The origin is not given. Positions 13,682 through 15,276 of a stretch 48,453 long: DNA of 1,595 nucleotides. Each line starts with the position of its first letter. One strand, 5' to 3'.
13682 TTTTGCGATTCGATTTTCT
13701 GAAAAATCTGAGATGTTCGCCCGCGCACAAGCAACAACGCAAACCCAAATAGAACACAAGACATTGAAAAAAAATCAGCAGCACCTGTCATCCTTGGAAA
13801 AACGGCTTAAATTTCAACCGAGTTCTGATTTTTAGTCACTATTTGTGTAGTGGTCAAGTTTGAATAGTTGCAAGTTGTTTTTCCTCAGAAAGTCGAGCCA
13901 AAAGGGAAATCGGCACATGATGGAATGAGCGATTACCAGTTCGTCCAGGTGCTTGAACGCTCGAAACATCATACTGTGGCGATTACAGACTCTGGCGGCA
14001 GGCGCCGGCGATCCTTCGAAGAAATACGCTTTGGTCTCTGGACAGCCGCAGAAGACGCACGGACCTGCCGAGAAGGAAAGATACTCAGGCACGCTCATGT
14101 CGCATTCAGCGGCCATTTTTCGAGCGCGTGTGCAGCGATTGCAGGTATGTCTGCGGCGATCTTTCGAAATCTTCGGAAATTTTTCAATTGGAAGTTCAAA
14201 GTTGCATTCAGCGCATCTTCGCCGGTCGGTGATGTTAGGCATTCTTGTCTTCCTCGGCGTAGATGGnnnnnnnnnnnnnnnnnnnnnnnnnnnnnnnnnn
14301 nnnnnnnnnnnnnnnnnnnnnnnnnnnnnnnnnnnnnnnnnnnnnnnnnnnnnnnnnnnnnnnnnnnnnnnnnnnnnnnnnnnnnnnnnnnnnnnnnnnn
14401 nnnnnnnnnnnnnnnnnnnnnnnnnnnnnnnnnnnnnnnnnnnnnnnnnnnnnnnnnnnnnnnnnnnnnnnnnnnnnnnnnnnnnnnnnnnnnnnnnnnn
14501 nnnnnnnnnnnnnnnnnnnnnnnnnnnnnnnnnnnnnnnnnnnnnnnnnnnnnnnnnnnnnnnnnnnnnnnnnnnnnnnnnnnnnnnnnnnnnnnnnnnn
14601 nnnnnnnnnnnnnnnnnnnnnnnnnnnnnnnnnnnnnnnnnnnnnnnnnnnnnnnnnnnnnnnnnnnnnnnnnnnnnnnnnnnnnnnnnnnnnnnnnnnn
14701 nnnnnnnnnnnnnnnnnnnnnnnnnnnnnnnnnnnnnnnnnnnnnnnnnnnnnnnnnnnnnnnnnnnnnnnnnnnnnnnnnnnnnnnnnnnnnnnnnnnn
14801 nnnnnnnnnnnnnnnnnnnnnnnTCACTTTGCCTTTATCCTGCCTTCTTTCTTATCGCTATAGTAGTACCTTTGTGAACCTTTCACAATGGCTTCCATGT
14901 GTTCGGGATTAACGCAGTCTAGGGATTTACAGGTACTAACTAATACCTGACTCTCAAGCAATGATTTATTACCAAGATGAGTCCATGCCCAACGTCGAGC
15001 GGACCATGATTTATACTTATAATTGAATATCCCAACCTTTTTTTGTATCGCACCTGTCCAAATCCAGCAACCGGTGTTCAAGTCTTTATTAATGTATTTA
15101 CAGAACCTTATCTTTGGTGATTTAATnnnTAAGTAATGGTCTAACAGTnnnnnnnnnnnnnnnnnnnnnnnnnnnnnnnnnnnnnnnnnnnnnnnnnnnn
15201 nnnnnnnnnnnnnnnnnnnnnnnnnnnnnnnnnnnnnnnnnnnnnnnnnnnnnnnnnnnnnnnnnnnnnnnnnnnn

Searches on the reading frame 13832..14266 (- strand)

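Call 48: search_protein_families(library=phrogs, proteins=[window:13832-14266:-], max_evalue=0.0001)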
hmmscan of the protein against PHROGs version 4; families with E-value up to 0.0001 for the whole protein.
window:13832-14266:- (144 aa): 1 family
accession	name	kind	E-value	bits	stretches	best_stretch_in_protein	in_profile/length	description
phrog_2255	-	DNA, RNA and nucleotide metabolism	5.2e-05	23.8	1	13-76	51-119/211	HNH endonuclease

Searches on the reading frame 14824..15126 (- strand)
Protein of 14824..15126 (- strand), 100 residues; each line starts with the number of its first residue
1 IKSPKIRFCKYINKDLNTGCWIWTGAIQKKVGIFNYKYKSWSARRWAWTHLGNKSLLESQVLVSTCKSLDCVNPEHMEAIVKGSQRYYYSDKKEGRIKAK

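Call 48: search_protein_families(library=phrogs, proteins=[window:14824-15126:-], max_evalue=0.0001)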
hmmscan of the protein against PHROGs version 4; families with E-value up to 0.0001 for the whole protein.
window:14824-15126:- (100 aa): 5 families
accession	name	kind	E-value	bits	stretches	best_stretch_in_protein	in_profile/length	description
phrog_826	-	DNA, RNA and nucleotide metabolism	2.6e-12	47.9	1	7-80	73-149/281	HNH endonuclease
phrog_1872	-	DNA, RNA and nucleotide metabolism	2.7e-12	47.9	1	15-81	31-101/166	endonuclease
phrog_3593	-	DNA, RNA and nucleotide metabolism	5.9e-11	43.4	1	3-79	54-130/210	HNH endonuclease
phrog_4842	-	DNA, RNA and nucleotide metabolism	1.3e-09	39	1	17-92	74-150/154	HNH endonuclease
phrog_6254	-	DNA, RNA and nucleotide metabolism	1.5e-08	36.1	1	15-94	9-88/154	HNH endonuclease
